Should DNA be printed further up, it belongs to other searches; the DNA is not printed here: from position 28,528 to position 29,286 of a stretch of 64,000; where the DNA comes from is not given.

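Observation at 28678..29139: Stand-alone small alarmone hydrolase (SpoT-type HD domain) encoded just after the lysis cassette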

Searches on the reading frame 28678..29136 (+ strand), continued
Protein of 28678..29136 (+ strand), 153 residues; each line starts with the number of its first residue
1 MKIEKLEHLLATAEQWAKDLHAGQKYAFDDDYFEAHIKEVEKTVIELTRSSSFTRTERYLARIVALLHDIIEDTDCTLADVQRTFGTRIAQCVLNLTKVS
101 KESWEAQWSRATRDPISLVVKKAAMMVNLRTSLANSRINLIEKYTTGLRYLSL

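Call 29: predict_structure(alignment_id=A2)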
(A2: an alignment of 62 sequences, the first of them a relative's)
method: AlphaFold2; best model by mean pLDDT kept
length: 153 residues; sequences in the alignment: 62
mean_pLDDT: 96.7   pTM: 0.92
mean pLDDT of the five models: 96.7, 96.5, 96.4, 96.4, 96.3
residues with pLDDT >= 90: 149; 70-90: 4; 50-70: 0; < 50: 0
segments of 3 or more residues with pLDDT < 50: none
pLDDT, mean of each block of 10 residues (from residue 1): 93 99 96 98 97 96 98 96 98 96 96 98 98 96 97 86
secondary structure, 60 per line:
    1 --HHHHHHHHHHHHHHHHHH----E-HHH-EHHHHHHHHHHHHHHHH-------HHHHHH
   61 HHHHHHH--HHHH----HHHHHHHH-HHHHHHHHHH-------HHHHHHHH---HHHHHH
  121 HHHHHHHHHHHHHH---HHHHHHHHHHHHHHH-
elements in order: H3-20 H32-47 H55-67 H70-73 H78-85 H87-96 H104-111 H115-134 H138-152

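Call 32: fold_search(model_id=the predicted structure, library=pdb)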
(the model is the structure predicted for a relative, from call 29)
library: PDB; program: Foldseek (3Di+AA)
matches with E <= 10: 300; with E <= 0.001: 19
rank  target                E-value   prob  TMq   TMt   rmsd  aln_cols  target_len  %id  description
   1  7smg_A                1.3e-06  1.00  0.79  0.85   2.5       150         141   30  Crystal structure of a (p)ppApp hydrolase from Bacteroides caccae (released 2022-11-09)
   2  7smg_D                3.5e-06  1.00  0.78  0.84   2.6       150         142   30  Crystal structure of a (p)ppApp hydrolase from Bacteroides caccae (released 2022-11-09)
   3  7smg_B                5.7e-06  1.00  0.77  0.81   2.6       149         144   30  Crystal structure of a (p)ppApp hydrolase from Bacteroides caccae (released 2022-11-09)
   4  7smg_C                8.4e-06  1.00  0.80  0.84   2.5       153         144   29  Crystal structure of a (p)ppApp hydrolase from Bacteroides caccae (released 2022-11-09)
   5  9chy_B                5.6e-05  1.00  0.71  0.62   3.6       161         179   22  Crystal structure of the human MESH1 (D66K)-PAPS complex (released 2025-12-10)
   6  9chy_A                6.5e-05  1.00  0.74  0.64   3.2       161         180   22  Crystal structure of the human MESH1 (D66K)-PAPS complex (released 2025-12-10)
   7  3nqw_A                7.9e-05  1.00  0.70  0.62   3.7       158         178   19  A metazoan ortholog of SpoT hydrolyzes ppGpp and plays a role in starvation responses (released 2010-09-08)
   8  3nr1_A                1.1e-04  1.00  0.73  0.64   3.6       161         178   22  A metazoan ortholog of SpoT hydrolyzes ppGpp and plays a role in starvation responses (released 2010-09-08)
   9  6z3n_AAA              1.2e-04  1.00  0.72  0.63   5.9       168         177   18  Apo Structure of a Hydrolase from Pseudomonas aeruginosa PAO1 (released 2021-06-09)
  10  6yvc_B                1.4e-04  1.00  0.74  0.66   5.0       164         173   21  Crystal structure of the small alarmone hydrolase (SAH) of Pseudomonas aeruginosa (released 2021-05-12)
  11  5vxa_A                1.5e-04  1.00  0.74  0.65   3.6       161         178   22  Structure of the human Mesh1-NADPH complex (released 2018-05-23)
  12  6z3o_AAA              1.5e-04  1.00  0.72  0.63   5.9       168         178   18  The E74Q mutant of Small Alarmone Hydrolase SAH from Pseudomonas aeruginosa PAO1 (released 2021-01-27)
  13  6yvc_D                2.6e-04  1.00  0.75  0.67   4.5       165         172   20  Crystal structure of the small alarmone hydrolase (SAH) of Pseudomonas aeruginosa (released 2021-05-12)
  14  6yvc_C                3.0e-04  1.00  0.73  0.65   5.7       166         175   20  Crystal structure of the small alarmone hydrolase (SAH) of Pseudomonas aeruginosa (released 2021-05-12)
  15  6z3o_BBB              3.0e-04  1.00  0.72  0.63   5.9       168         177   18  The E74Q mutant of Small Alarmone Hydrolase SAH from Pseudomonas aeruginosa PAO1 (released 2021-01-27)
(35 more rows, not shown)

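Call 33: search_protein_representatives(alignment_id=A1)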
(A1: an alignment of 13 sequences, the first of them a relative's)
Query: 13 sequences, 152 profile positions. Proteins with E-value up to 0.001 (for the whole library): 47492; up to 1e-10: 23017; up to 1e-30: 32. The best 150 are listed.
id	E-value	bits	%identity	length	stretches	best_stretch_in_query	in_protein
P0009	3.4e-63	228.2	-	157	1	1-151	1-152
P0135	3.4e-57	208.8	-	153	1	1-151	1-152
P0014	2.8e-48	179.8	-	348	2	8-150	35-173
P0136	4.5e-43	162.9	-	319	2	8-137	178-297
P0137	6.4e-43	162.4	-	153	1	1-151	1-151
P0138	1.4e-41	158.1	-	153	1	1-150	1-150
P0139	2.6e-41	157.2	-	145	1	11-151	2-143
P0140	3.0e-41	157.0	-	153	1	1-150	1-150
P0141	1.1e-40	155.1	-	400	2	11-147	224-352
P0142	5.4e-39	149.7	-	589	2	13-151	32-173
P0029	4.9e-38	146.6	-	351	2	9-147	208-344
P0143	8.2e-38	145.8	-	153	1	3-151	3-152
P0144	2.0e-36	141.4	-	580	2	10-145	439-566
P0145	6.6e-36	139.7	-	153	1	1-151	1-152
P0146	7.5e-36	139.5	-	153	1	1-151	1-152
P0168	2.1e-30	121.8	-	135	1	10-150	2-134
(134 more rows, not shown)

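Call 38: search_solved_structures(query=A3, max_evalue=0.001, show_alignments=5)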
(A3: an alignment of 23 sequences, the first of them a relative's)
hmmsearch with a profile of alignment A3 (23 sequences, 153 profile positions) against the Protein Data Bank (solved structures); distinct sequences matched with E-value up to 0.001: 14.
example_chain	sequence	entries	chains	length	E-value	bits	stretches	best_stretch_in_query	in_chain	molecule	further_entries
7smg_A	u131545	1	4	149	3.6e-09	39.9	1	61-151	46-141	(p)ppApp hydrolase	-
4yf1_A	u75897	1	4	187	8.3e-08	35.4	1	10-112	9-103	Lmo0812 protein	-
1vj7_A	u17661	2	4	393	1.1e-07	35.1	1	63-137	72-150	Bifunctional RELA/SPOT | Bifunctional (p)ppGpp synthase/hydrolase RelA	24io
8acu_A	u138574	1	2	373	1.3e-06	31.6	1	65-123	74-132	GTP pyrophosphokinase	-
6yxa_A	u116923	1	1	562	3.7e-06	30.1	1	65-123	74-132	GTP pyrophosphokinase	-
7oiw_A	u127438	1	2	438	4.5e-06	29.8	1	63-137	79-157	GTP pyrophosphokinase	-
3nqw_A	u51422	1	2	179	1.2e-05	28.4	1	63-130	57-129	CG11900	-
5xnx_A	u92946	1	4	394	4.2e-05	26.6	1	9-131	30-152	Bifunctional (p)ppGpp synthase/hydrolase RelA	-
3nr1_A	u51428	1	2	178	8.7e-05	25.6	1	63-130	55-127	HD domain-containing protein 3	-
8fr8_I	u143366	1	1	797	0.00013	25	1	8-131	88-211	GTP pyrophosphokinase RelA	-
7qps_A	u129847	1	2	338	0.00015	24.8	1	64-104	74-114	ACT domain protein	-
9s6k_B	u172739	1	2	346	0.00018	24.6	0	9-122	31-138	GTP pyrophosphokinase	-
7qpr_A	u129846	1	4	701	0.00042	23.4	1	64-104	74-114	ACT domain protein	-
5vxa_A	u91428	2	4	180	0.00052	23.1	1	63-130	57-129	Guanosine-3',5'-bis(diphosphate) 3'-pyrophosphohydrolase MESH1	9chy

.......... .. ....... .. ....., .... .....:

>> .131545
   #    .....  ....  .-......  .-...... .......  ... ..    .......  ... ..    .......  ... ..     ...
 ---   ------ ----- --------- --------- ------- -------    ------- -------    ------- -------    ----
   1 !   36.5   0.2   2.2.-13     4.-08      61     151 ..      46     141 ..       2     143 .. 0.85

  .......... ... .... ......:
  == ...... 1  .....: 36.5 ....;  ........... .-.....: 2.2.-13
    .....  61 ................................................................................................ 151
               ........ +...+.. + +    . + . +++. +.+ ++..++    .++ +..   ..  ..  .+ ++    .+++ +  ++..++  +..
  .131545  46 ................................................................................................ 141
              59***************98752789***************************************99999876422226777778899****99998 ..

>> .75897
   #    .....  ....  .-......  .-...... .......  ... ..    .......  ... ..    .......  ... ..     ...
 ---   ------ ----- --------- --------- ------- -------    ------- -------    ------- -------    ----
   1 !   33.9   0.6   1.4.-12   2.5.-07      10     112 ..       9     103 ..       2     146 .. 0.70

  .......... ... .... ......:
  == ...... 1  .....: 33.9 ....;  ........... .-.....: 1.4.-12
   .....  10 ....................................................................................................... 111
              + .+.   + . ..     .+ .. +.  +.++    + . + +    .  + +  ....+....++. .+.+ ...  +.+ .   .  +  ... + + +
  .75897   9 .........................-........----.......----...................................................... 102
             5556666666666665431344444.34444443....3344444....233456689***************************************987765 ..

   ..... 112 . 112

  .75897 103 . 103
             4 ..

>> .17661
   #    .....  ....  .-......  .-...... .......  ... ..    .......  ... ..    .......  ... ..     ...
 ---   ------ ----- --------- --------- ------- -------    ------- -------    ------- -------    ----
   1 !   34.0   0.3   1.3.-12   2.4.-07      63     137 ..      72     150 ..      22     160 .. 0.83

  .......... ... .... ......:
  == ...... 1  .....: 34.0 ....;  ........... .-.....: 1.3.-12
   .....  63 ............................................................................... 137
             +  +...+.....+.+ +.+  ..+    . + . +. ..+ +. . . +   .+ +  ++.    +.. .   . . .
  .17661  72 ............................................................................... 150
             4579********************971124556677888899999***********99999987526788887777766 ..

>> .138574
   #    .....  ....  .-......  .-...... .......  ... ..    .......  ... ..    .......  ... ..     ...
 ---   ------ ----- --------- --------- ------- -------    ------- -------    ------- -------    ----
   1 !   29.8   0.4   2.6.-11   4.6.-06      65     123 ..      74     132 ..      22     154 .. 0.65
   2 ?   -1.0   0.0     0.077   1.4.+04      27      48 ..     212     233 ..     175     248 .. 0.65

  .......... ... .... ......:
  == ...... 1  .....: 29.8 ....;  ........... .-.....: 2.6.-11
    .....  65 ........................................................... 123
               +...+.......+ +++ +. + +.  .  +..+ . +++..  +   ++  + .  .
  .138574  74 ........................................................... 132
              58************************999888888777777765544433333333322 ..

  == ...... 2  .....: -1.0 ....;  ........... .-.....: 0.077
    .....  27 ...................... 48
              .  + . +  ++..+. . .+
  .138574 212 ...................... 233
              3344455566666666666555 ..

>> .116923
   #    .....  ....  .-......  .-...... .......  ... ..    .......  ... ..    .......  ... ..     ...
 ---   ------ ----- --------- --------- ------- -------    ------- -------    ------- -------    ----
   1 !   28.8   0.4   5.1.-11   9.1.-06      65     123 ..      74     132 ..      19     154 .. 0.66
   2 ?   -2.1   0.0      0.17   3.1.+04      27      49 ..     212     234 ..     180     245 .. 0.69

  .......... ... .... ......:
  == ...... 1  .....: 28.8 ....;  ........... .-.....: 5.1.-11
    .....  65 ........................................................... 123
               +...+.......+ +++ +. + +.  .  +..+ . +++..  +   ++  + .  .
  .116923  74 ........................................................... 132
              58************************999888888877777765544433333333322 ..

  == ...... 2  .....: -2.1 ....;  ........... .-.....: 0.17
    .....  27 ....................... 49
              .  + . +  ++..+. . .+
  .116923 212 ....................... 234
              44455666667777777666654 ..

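Call 42: find_encoding_contigs(protein=P0121, flank=3000, max_places=3)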
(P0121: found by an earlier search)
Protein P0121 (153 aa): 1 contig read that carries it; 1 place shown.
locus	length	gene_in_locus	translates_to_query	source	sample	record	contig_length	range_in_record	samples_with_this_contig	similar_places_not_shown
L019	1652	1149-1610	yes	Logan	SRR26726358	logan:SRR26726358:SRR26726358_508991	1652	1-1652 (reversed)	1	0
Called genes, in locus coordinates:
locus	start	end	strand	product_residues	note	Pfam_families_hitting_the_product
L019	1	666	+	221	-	?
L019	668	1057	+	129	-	PF08291:Peptidase_M15_3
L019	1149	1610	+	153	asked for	PF13328:HD_4 (weak)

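Call 43: find_encoding_contigs(protein=P0122, flank=3000, max_places=3)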
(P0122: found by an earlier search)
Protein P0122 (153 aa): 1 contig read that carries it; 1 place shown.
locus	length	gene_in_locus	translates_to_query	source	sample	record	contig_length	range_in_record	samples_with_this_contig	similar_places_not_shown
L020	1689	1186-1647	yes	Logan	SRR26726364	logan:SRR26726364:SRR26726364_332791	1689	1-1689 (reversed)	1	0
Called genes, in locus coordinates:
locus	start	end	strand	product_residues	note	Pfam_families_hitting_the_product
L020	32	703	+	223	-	PF11031:Phage_holin_T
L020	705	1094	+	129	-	PF08291:Peptidase_M15_3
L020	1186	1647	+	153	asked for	PF13328:HD_4 (weak)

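Call 50: get_annotated_region(hit=H36, flank=4000)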
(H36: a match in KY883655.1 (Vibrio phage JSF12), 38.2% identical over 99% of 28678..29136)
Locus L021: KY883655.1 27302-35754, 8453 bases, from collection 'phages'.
description: Vibrio phage JSF12, complete genome.
organism: Vibrio phage JSF12 (NCBI taxid 1983595)
taxonomy: Viruses; Duplodnaviria; Heunggongvirae; Uroviricota; Caudoviricetes; Demerecviridae; Ermolyevavirinae; Jesfedecavirus; Jesfedecavirus JSF12
host: Vibrio cholerae; source: water; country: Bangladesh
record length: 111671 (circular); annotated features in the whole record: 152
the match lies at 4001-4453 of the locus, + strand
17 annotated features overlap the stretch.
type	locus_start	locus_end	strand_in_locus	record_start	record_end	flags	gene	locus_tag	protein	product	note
CDS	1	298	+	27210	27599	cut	-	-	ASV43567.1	hypothetical protein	-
CDS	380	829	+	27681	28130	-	-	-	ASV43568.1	hypothetical protein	-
CDS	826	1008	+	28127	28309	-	-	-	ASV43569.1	hypothetical protein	-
CDS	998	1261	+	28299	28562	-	-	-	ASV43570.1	hypothetical protein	-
CDS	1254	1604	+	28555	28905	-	-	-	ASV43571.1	hypothetical protein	-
CDS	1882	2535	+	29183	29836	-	-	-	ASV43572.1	deoxynucleotide monophosphate kinase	-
CDS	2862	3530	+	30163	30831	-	-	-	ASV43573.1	holin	-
CDS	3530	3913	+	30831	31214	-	-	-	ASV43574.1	hypothetical protein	-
CDS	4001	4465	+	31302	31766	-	-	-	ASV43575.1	GTP pyrophosphokinase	GTP pyrophosphokinase, (p)ppGpp synthetase I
CDS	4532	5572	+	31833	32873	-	-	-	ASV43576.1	hypothetical protein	-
CDS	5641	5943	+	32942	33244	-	-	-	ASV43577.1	hypothetical protein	-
CDS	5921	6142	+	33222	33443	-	-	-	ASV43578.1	hypothetical protein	-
CDS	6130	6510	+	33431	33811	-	-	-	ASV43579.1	hypothetical protein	-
CDS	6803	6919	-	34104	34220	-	-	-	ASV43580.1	hypothetical protein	-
CDS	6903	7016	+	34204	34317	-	-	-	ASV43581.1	hypothetical protein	-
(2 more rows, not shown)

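Call 51: get_annotated_region(hit=H37, flank=4000)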
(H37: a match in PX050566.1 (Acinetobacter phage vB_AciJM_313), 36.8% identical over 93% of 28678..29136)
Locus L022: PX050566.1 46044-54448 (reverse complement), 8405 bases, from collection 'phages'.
description: Acinetobacter phage vB_AciJM_313, complete genome.
organism: Acinetobacter phage vB_AciJM_313 (NCBI taxid 3456261)
taxonomy: Viruses
host: Acinetobacter johnsonii CEMTC 8123; source: -; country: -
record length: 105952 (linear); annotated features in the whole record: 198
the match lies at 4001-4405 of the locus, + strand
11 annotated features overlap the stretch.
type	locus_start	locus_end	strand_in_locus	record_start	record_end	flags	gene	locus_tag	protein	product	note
CDS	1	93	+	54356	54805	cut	-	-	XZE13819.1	hypothetical protein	label: CDS_79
CDS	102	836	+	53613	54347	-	-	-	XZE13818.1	hypothetical protein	label: CDS_78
CDS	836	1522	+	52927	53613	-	-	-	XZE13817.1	hypothetical protein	label: CDS_77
CDS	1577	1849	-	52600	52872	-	-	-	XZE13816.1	hypothetical protein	label: CDS_76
CDS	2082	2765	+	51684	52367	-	-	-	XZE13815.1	DNA replication protein DNAD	putative DNAD; label: CDS_75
CDS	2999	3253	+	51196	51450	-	-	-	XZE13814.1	hypothetical protein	label: CDS_74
CDS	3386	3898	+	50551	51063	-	-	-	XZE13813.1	deoxycytidylate deaminase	putative deaminase; label: CDS_73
CDS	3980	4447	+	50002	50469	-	-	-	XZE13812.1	guanosine polyphosphate pyrophosphohydrolase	label: CDS_72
CDS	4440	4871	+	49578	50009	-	-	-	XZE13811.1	hypothetical protein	label: CDS_71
CDS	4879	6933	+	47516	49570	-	-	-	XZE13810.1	DNA primase/helicase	DNA primase/helicase; label: CDS_70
CDS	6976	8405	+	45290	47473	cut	-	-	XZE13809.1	DNA polymerase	DNA polymerase; label: CDS_69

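Call 52: get_annotated_region(hit=H38, flank=4000)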
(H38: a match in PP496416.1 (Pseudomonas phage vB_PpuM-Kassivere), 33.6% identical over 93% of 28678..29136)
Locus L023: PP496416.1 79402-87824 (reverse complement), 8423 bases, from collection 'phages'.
description: Pseudomonas phage vB_PpuM-Kassivere, complete genome.
organism: Pseudomonas phage vB_PpuM-Kassivere (NCBI taxid 3132620)
taxonomy: Viruses; Duplodnaviria; Heunggongvirae; Uroviricota; Caudoviricetes
host: Pseudomonas putida KT2440 and Paw85; source: muddy stream water; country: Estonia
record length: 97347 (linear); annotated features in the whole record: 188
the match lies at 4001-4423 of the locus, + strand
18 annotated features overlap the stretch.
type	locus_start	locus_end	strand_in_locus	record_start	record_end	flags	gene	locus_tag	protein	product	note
CDS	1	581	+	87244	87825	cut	-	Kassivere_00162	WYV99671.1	ATP-dependent protease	-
CDS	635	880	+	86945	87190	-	-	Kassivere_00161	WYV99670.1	hypothetical protein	-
CDS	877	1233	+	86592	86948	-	-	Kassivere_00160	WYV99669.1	hypothetical protein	-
CDS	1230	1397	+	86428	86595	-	-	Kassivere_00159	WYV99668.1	hypothetical protein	-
CDS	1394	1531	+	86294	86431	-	-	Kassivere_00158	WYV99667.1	hypothetical protein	-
CDS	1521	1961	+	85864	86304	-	-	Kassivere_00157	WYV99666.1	dCMP deaminase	-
CDS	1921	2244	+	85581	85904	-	-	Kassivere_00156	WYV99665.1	hypothetical protein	-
CDS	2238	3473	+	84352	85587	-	-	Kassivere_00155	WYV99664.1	ATP-dependent DNA ligase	-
CDS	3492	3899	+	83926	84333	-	-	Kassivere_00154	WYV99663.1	hypothetical protein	-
CDS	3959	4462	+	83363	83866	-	-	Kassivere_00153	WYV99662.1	metal-dependent phosphohydrolase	-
CDS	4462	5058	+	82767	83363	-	-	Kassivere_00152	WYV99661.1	phosphoesterase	-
CDS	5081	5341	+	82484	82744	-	-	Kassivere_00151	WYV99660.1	hypothetical protein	-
CDS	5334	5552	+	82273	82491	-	-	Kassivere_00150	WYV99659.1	hypothetical protein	-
CDS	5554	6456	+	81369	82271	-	-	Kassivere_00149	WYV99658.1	RNA ligase and tail fiber protein attachment catalyst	-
CDS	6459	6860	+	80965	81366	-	-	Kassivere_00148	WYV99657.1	ATPase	-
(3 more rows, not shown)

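Call 70: find_related_loci(query=window:28678-29136:+, collection=genome_contigs, flank=6000)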
Query window:28678-29136:+ (153 aa) in genome_contigs; peptide patterns used: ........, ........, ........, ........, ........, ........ (x = any residue, [..] = any of these).
321 stretches matched a pattern; 203 encode a relative of the query (tblastn E <= 1e-3); the best 80 are kept; 80 distinct loci.
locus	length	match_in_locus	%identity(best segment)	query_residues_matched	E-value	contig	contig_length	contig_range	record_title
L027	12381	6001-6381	35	7-131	2e-13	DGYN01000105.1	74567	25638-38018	MAG TPA_asm: Caulobacteraceae bacterium UBA5005 UBA5005_contig_80, whole genome shotgun sequence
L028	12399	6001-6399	30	9-144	3e-12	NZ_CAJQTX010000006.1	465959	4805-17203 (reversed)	MAG: Candidatus Accumulibacter sp. ACC003 isolate ACC003_d322, whole genome shotgun sequence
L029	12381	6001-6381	33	7-131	1e-11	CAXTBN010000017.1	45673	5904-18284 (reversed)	MAG TPA_asm: uncultured Caulobacteraceae bacterium isolate private_T1888_metawrap_bin.8 genome assembly, contig: private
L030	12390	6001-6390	34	10-137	3e-11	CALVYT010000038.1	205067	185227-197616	MAG: uncultured Clostridia bacterium isolate E03__bin49 genome assembly, contig: E03__k127_4294072, whole genome shotgun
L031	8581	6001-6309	32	4-107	1e-11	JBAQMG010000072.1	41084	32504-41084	MAG: Desulfitobacteriaceae bacterium isolate MFD12075_ilm_asm_bin15 k127_20754, whole genome shotgun sequence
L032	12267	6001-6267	37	4-100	2e-11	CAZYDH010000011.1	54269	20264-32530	MAG TPA_asm: uncultured bacterium isolate SRP077602_co7_146 genome assembly, contig: NODE_2552_length_54269_cov_55.07166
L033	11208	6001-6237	38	13-100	2e-11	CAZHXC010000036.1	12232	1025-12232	MAG TPA_asm: uncultured Spirochaetales bacterium isolate SRP141376_co1_212 genome assembly, contig: NODE_9876_length_122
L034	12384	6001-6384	29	5-131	7e-11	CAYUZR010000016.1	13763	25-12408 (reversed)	MAG TPA_asm: uncultured Candidatus Saccharibacteria bacterium isolate SRP077602_co6_407 genome assembly, contig: NODE_69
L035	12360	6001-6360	35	10-128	7e-11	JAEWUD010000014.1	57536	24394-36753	MAG: Bacillota bacterium isolate OH_SDB_170 k127_1043093, whole genome shotgun sequence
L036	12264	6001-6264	37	4-100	9e-11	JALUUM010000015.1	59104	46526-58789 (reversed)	MAG: Spirochaetales bacterium isolate 128-326_metabat1_scaf2bin.014 128-326_scaffold_181_c1, whole genome shotgun sequen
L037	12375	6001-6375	33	9-131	8e-11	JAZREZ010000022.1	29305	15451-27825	MAG: Clostridia bacterium isolate T1900045497_YK20190191.MAGScoT_cleanbin_000002 SGB_7455_k141_1476515, whole genome sho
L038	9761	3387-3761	32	9-131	1e-10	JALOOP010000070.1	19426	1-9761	MAG: Oculatellaceae cyanobacterium Prado106 scaffold_3924, whole genome shotgun sequence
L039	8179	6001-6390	32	7-131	2e-10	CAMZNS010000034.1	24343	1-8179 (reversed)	uncultured Deferribacteraceae bacterium isolate M_Rainbow_MAG_00001 genome assembly, contig: M_Rainbow_MAG_00001_0000000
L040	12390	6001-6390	32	7-131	3e-10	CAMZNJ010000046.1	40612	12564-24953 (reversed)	uncultured Deferribacteraceae bacterium isolate M_SnakePit_MAG_00002 genome assembly, contig: M_SnakePit_MAG_00002_00000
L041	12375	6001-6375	32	9-131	3e-10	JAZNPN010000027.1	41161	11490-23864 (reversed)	MAG: Clostridia bacterium isolate T1900044834_TS20190300.MAGScoT_cleanbin_000004 SGB_2910_k141_838010, whole genome shot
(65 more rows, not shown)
